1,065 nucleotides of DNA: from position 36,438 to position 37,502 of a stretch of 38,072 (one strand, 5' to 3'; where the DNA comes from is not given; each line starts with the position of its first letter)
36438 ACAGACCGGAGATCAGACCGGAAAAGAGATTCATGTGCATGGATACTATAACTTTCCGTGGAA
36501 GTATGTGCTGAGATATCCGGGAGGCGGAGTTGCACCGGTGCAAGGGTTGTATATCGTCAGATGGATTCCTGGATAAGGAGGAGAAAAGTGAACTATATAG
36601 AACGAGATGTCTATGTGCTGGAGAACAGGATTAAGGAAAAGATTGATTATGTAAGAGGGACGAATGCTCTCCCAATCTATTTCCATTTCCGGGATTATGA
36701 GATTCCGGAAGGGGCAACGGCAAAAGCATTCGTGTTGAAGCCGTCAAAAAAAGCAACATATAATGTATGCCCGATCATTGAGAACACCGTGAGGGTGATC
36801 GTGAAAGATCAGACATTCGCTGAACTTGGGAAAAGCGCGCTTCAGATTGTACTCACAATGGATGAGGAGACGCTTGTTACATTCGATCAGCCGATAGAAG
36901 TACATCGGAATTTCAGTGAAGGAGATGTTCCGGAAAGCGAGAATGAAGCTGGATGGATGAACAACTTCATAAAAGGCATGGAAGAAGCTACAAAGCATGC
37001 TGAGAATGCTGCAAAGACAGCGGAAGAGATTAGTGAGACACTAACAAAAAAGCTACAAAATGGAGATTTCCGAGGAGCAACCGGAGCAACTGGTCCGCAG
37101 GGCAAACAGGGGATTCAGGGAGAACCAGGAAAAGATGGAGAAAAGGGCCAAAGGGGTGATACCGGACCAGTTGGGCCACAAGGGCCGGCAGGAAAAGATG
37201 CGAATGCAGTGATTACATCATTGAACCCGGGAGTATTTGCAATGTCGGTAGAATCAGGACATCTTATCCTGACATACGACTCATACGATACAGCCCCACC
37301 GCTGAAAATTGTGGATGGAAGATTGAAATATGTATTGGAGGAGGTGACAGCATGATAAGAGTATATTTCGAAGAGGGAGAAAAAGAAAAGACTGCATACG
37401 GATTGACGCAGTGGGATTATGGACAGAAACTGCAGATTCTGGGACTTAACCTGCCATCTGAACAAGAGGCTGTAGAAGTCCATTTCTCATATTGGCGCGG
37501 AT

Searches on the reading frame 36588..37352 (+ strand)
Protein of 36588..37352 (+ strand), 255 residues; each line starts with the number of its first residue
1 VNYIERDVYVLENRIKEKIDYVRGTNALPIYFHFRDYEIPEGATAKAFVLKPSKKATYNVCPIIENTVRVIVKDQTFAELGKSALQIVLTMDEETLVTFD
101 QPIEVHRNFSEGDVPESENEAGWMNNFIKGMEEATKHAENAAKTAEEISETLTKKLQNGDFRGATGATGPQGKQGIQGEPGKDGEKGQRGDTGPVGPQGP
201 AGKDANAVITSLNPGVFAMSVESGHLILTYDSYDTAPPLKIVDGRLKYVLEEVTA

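Call 5: search_protein_families(library=pfam, proteins=[window:36588-37352:+], max_evalue=1)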
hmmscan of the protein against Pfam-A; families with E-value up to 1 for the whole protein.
window:36588-37352:+ (255 aa): 3 families
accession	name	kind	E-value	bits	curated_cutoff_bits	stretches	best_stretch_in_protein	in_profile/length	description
PF01391.23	Collagen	-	2.4e-07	30.9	27.2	1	163-203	4-44/60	Collagen triple helix repeat (20 copies)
PF14274.12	BT_3044-like_C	-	0.11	13.1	23.1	1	52-99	34-86/141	BT_3044-like, C-terminal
PF03177.20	Nucleoporin_C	-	0.29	10.2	25.9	1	74-150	26-102/672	Non-repetitive/WGA-negative nucleoporin C-terminal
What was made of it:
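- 36588..37355 (+): Gene A, 255 aa. It has a BppU-like N-terminal beta-sandwich (aa 1-110), a long helix (122-157), a collagen run (about aa 162-204), then two beta-hairpins. Pfam Collagen (call 5).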

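Call 6: search_protein_families(library=phrogs, proteins=[window:36588-37352:+], max_evalue=0.01)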
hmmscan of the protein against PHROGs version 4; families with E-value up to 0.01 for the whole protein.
window:36588-37352:+ (255 aa): 46 families (the best 25 are shown)
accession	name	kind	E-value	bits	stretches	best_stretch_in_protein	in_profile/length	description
phrog_366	-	tail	2.7e-12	47.9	1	131-206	138-212/474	tail fiber protein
phrog_8745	-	tail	1.1e-11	43.8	1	131-204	1351-1424/1803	tail fiber protein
phrog_819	-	tail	1.2e-10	41.2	1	157-204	624-671/1024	tail protein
phrog_18350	-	tail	1.4e-09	39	1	142-206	139-200/253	tail fiber protein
phrog_10972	-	tail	1.9e-09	38.4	1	138-203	129-197/343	tail fiber protein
phrog_5073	-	tail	2.5e-09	37.7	1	163-204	315-362/519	tail fiber protein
phrog_32779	-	unknown function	4.6e-09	36.4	1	120-216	171-267/555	-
phrog_1658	-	unknown function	5e-09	37.2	1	129-211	19-112/239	-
phrog_3890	-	tail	1.7e-08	32.3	1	163-208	1899-1944/3453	straight fibre tail protein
phrog_32123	-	unknown function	2.5e-08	33.7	1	158-204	243-292/532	-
phrog_6320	-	tail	3.1e-08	33.9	1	162-203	157-198/745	tail fiber protein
phrog_1806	-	tail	3.2e-08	34.2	1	157-210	183-235/276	collagen like minor tail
phrog_3904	-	tail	9.8e-08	31.7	1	154-206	666-721/1086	tail fiber protein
phrog_35140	-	unknown function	2.9e-07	30.5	1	162-221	227-282/500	-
phrog_33406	-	tail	5.5e-07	29.2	1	161-205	204-248/651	tail fiber protein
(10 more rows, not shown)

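Call 50: find_homologous_proteins(query=window:36588-37352:+, max_evalue=0.001)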
Query window:36588-37352:+ (255 aa): 1616 proteins with E <= 0.001 among 4714 candidates; the best 120 are listed.
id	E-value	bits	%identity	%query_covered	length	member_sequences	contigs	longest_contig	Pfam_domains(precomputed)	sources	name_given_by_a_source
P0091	2.1e-162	556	98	100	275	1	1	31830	PF01391.24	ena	-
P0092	5.0e-162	555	97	100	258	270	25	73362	PF01391.24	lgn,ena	-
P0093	3.7e-161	552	98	100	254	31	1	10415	PF01391.24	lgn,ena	-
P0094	3.4e-159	546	96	100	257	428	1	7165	PF01391.24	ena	-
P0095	7.1e-157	538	95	100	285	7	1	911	PF01391.24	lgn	-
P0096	4.7e-155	532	93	100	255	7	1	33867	PF01391.24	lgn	-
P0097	1.9e-142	491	86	100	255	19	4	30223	PF01391.24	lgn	-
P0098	2.3e-140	484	89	100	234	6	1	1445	-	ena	-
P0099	2.8e-134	464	80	100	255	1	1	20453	PF01391.24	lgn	-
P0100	6.4e-124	430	76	100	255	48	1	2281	PF01391.24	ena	-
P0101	7.5e-112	391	51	99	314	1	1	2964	PF01391.24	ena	-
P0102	1.7e-107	377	94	71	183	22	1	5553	-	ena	-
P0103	1.0e-100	354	58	98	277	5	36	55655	PF01391.24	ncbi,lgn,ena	-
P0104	1.1e-99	351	64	99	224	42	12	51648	-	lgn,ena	-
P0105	6.8e-98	345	58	99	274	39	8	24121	PF01391.24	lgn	-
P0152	3.1e-40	156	38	98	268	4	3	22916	-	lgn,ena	-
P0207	6.7e-19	86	45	50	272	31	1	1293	PF10651.16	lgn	-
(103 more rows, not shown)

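Call 52: find_encoding_contigs(protein=P0152, flank=4000, max_places=2)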
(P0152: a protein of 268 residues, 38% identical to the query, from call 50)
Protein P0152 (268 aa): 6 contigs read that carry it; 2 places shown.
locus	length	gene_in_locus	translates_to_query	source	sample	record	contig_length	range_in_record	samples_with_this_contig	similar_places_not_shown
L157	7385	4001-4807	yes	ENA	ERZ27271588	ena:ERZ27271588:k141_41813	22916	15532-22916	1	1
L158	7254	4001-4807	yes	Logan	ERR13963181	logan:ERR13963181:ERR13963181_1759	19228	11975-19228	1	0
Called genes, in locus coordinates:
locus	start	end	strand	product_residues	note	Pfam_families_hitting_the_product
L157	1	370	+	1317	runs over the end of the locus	PF10145:PhageMin_Tail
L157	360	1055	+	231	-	PF05709:Sipho_tail (weak)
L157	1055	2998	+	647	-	PF06605:Prophage_tail (faint)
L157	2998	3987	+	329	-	PF18013:Phage_lysozyme2, PF00877:NLPC_P60 (weak), PF25309:ELLD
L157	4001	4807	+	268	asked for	-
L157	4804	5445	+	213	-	-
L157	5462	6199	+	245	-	-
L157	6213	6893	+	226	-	PF01391:Collagen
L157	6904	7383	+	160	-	?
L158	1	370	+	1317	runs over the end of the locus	PF10145:PhageMin_Tail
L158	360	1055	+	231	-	PF05709:Sipho_tail (weak)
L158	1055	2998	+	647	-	PF06605:Prophage_tail (weak)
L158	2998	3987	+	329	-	PF18013:Phage_lysozyme2, PF00877:NLPC_P60 (weak), PF25309:ELLD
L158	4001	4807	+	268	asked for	-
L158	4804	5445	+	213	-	-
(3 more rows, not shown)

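Call 53: find_encoding_contigs(protein=P0103, flank=4000, max_places=2)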
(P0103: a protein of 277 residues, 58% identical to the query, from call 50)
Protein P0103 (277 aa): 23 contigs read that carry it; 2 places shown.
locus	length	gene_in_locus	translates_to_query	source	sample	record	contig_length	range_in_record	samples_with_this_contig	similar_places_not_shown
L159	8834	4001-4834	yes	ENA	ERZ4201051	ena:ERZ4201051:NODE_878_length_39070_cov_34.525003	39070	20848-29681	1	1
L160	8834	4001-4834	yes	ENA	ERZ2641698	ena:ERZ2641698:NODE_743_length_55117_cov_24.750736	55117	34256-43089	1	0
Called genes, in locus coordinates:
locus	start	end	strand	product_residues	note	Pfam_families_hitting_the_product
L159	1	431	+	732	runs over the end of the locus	-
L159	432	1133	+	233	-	PF05709:Sipho_tail (faint)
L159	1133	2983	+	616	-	PF06605:Prophage_tail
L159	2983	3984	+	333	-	PF18013:Phage_lysozyme2, PF25309:ELLD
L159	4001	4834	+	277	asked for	PF01391:Collagen (weak)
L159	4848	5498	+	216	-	-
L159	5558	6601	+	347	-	-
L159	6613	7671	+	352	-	PF01391:Collagen, PF22337:Phage_fiber_rpt (faint)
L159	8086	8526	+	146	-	PF13495:Phage_int_SAM_4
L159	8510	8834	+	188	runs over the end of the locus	PF00589:Phage_integrase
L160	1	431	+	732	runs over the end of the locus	-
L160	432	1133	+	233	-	PF05709:Sipho_tail (weak)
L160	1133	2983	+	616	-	PF06605:Prophage_tail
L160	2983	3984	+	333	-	PF18013:Phage_lysozyme2, PF25309:ELLD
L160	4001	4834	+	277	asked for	PF01391:Collagen (weak)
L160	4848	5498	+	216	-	-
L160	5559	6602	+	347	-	-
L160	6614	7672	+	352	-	PF01391:Collagen, PF22337:Phage_fiber_rpt (faint)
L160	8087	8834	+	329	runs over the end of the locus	PF13495:Phage_int_SAM_4, PF00589:Phage_integrase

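Call 69: predict_structure(alignment_id=A3)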
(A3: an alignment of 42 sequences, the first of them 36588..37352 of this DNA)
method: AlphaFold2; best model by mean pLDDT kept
length: 255 residues; sequences in the alignment: 42
mean_pLDDT: 68.5   pTM: 0.46
mean pLDDT of the five models: 68.5, 68.0, 67.5, 65.9, 61.3
residues with pLDDT >= 90: 59; 70-90: 82; 50-70: 37; < 50: 77
segments of 3 or more residues with pLDDT < 50: 122-132, 147-149, 159-207, 252-255
pLDDT, mean of each block of 10 residues (from residue 1): 85 86 79 95 92 85 94 85 92 90 86 61 44 52 48 51 38 42 36 39 46 71 75 78 74 44
secondary structure, 60 per line:
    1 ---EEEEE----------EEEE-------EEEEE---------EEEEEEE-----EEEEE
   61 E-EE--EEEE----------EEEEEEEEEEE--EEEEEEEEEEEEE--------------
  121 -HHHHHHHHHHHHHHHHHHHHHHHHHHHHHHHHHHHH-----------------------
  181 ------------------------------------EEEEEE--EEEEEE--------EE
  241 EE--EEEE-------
elements in order: E4-8 E19-22 E30-34 E44-50 E56-61 E67-70 E81-91 E94-106 H122-157 E217-222 E225-230 E239-242 E245-248
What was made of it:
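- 36588..37355 (+): AF2 model: N-domain pLDDT 85-95 (call 69).
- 37236..37331 (+): Double beta-hairpin at the C-terminus of A (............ ... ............). Proposed socket for D's N-terminus. Strands 217-222/225-230 and 239-242/245-248 in the model (call 69).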

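Call 72: fold_search(model_id=the predicted structure, library=pdb)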
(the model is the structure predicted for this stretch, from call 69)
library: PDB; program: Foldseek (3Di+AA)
matches with E <= 10: 1850; with E <= 0.001: 9
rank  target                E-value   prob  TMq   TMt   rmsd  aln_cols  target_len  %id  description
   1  6v8i_AK               2.6e-07  1.00  0.39  0.51  13.8       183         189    9  Composite atomic model of the Staphylococcus aureus phage 80alpha baseplate (released 2020-03-04)
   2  4v96_AA               5.5e-07  1.00  0.38  0.33   9.4       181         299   13  The structure of a 1.8 MDa viral genome injection device suggests alternative infection mechanisms (released 2014-07-09)
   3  9m8o_Q                1.1e-06  1.00  0.40  0.61   7.6       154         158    9  Cryo-EM structure of bacteriophage NF5 baseplate (released 2025-12-17)
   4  9m8o_P                1.2e-06  1.00  0.36  0.55  13.5       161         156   11  Cryo-EM structure of bacteriophage NF5 baseplate (released 2025-12-17)
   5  4v96_AE               2.0e-06  1.00  0.34  0.30  18.3       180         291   13  The structure of a 1.8 MDa viral genome injection device suggests alternative infection mechanisms (released 2014-07-09)
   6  6v8i_AM               5.8e-05  1.00  0.32  0.59   4.7       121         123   12  Composite atomic model of the Staphylococcus aureus phage 80alpha baseplate (released 2020-03-04)
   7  6v8i_AJ               6.1e-05  1.00  0.34  0.48  14.1       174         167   14  Composite atomic model of the Staphylococcus aureus phage 80alpha baseplate (released 2020-03-04)
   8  6v8i_AN               6.9e-05  1.00  0.36  0.69   3.2       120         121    9  Composite atomic model of the Staphylococcus aureus phage 80alpha baseplate (released 2020-03-04)
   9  4n2n                  1.0e-03  0.97  0.20  0.10   9.3       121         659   14  Crystal structure of Protein Arginine Deiminase 2 (E354A, 10 mM Ca2+) (released 2015-02-04)
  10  4n2b                  1.7e-03  0.94  0.19  0.09   9.5       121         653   15  Crystal structure of Protein Arginine Deiminase 2 (10 mM Ca2+) (released 2015-02-04)
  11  7d4y_B                2.0e-03  0.99  0.23  0.11   9.3       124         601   10  Structure of human wild-type peptidylarginine deiminase type III (PAD3) (released 2021-06-02)
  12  9bc4_A                2.1e-03  1.00  0.30  0.18   5.7       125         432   15  Transglutaminase 2 - Intermediate State (released 2024-07-03)
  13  8f9q_A                3.0e-03  1.00  0.25  0.14   4.3        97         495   11  Guinea pig sialic acid esterase (SIAE) (released 2024-05-29)
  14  4n2e                  3.0e-03  0.90  0.19  0.10   9.5       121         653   14  Crystal structure of Protein Arginine Deiminase 2 (D123N, 10 mM Ca2+) (released 2015-02-04)
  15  4n2i                  3.0e-03  0.85  0.18  0.09   9.5       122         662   13  Crystal structure of Protein Arginine Deiminase 2 (D177A, 10 mM Ca2+) (released 2015-02-04)
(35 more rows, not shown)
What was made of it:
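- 36588..37355 (+): Foldseek matches 80alpha FibL/FibU 6v8i, TP901-1 BppU 4v96 and NF5 baseplate 9m8o, E 2.6e-7 to 7e-5 (call 72).
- On BppU-like baseplate anchor proteins (BppU, FibL, FibU): For A: 6v8i_AK E 2.6e-7, 4v96_AA 5.5e-7, 9m8o_Q 1.1e-6 (call 72).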
